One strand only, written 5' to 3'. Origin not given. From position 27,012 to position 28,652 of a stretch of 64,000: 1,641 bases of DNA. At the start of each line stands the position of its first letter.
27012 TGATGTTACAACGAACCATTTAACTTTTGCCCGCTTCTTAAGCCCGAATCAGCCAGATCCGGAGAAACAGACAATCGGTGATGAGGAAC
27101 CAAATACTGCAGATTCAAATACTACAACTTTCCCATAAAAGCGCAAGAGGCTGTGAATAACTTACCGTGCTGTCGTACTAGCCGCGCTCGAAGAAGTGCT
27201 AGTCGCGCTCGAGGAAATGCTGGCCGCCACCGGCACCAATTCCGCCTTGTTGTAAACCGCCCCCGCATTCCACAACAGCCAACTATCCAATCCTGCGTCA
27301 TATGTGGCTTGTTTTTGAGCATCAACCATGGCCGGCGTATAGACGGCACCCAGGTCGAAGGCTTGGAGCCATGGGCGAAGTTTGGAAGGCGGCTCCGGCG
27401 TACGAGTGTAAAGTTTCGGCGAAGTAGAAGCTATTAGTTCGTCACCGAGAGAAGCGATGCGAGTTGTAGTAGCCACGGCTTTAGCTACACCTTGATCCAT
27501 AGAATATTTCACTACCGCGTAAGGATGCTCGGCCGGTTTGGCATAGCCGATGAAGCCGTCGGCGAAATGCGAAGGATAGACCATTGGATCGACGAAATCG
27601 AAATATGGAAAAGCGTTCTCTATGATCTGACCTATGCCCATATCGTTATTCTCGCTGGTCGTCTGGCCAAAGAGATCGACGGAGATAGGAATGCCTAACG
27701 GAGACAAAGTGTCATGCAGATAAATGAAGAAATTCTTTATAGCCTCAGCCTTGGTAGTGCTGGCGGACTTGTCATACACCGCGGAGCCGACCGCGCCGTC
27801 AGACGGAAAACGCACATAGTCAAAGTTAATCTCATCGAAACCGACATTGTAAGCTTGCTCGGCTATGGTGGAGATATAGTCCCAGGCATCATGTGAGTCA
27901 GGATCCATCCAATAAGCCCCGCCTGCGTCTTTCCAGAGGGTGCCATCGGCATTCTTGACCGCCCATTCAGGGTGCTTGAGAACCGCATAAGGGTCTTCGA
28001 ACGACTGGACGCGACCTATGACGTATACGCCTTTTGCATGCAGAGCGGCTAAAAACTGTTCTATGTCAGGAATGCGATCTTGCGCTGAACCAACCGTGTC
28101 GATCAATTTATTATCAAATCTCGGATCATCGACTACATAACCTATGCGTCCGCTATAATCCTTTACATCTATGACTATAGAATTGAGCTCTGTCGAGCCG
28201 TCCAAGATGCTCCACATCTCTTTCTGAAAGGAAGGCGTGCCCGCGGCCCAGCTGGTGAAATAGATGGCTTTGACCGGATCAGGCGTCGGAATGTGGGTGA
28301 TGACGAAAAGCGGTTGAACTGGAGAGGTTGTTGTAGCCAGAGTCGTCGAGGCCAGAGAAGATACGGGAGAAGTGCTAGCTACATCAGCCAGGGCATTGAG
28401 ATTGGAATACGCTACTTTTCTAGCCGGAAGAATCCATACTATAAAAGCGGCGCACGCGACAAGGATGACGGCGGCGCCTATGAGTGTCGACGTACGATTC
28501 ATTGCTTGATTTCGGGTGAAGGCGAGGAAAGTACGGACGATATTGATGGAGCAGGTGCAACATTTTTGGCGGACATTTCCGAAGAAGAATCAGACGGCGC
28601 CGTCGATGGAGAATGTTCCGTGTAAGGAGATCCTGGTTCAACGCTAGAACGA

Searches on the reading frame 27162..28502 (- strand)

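Call 16: search_protein_families(library=pfam, proteins=[window:27162-28502:-], max_evalue=0.00001)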
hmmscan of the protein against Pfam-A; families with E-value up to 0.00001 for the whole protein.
window:27162-28502:- (446 aa): 1 family
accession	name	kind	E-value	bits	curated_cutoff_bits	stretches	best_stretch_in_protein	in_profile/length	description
PF13200.12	DUF4015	-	6.9e-85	285.3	27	1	79-417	1-313/313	Putative glycosyl hydrolase domain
